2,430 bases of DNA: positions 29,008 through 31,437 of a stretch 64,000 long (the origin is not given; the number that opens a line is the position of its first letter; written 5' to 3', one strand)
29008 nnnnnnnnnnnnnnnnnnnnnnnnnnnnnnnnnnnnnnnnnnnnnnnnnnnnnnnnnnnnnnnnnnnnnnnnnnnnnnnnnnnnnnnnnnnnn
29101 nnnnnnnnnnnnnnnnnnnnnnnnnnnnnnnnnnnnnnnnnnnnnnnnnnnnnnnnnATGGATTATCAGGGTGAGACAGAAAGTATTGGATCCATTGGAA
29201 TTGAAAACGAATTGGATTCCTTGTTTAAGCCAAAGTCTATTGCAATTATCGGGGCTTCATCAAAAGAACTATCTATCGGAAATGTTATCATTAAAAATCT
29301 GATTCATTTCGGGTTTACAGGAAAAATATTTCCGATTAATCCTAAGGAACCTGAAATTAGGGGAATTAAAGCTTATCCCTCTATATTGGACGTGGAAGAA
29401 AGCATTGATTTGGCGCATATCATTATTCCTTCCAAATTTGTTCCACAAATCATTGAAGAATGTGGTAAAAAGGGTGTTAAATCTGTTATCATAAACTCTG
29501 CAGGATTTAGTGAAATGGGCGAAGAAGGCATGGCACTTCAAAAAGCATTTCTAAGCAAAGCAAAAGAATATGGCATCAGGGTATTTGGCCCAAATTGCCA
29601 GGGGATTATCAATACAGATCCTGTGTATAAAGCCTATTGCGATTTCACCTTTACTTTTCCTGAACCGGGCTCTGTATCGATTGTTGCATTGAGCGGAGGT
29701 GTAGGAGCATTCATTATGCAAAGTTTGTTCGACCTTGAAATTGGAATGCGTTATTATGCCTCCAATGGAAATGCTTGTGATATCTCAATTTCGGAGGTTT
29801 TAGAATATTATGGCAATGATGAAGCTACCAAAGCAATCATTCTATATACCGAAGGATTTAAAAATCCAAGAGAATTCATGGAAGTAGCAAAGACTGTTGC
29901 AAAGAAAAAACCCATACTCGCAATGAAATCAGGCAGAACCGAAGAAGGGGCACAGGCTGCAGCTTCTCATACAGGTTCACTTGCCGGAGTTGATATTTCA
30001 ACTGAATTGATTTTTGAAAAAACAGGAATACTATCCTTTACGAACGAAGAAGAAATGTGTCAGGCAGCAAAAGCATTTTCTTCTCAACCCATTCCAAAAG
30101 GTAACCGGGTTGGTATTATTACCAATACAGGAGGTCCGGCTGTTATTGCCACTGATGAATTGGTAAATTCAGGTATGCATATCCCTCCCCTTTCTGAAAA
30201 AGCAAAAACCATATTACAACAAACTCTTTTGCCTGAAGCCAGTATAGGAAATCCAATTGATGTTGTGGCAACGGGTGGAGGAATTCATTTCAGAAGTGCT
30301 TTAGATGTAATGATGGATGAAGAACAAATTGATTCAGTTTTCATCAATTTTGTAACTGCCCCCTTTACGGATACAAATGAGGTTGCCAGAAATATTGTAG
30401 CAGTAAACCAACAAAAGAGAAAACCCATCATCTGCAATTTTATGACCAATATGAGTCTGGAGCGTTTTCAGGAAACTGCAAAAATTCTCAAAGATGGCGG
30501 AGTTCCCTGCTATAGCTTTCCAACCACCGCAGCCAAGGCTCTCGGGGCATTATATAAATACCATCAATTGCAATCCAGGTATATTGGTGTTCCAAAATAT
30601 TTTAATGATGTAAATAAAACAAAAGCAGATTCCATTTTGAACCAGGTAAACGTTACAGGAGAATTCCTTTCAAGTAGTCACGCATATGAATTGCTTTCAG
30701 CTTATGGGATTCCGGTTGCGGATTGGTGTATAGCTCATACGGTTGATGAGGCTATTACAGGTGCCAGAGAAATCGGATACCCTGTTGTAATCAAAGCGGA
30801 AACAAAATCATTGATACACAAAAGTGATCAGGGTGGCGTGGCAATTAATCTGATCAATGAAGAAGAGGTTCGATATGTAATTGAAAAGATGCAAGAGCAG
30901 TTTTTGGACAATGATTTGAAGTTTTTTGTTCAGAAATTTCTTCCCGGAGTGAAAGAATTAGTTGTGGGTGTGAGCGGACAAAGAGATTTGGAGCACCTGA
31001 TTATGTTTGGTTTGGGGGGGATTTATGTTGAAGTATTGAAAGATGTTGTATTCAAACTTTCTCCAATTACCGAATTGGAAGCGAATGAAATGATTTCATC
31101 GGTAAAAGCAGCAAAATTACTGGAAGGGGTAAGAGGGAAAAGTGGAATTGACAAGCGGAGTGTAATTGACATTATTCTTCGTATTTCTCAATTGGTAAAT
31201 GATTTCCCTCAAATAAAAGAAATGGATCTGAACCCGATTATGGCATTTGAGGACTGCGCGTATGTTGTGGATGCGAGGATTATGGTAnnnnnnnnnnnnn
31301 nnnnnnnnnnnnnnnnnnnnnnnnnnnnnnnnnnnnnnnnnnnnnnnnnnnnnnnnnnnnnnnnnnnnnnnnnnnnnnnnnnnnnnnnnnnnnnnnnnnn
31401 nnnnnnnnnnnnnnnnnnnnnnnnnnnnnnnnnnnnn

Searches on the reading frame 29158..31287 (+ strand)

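Call 6: search_protein_families(library=pfam, proteins=[window:29158-31287:+], max_evalue=0.001)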
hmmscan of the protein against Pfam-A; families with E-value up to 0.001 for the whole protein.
window:29158-31287:+ (710 aa): 6 families
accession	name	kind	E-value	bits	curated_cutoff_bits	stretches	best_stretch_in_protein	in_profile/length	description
PF13549.11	ATP-grasp_5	-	6.2e-64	215.8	27.6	1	502-710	8-221/221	ATP-grasp domain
PF13607.11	Succ_CoA_lig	-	4e-43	146.9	27.4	1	170-307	1-138/138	Succinyl-CoA ligase like flavodoxin domain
PF13380.12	CoA_binding_2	-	1.4e-28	100.1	22.8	1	26-152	1-115/116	CoA binding domain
PF02629.25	CoA_binding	-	5.5e-15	56.3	22.3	1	24-115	2-96/97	CoA binding domain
PF19045.5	Ligase_CoA_2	-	6.6e-07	29.9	23.7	1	318-470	1-156/162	Ligase-CoA domain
PF02786.22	CPSase_L_D2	-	0.00061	19.8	19.8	0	511-603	7-97/211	Carbamoyl-phosphate synthase L chain, ATP binding domain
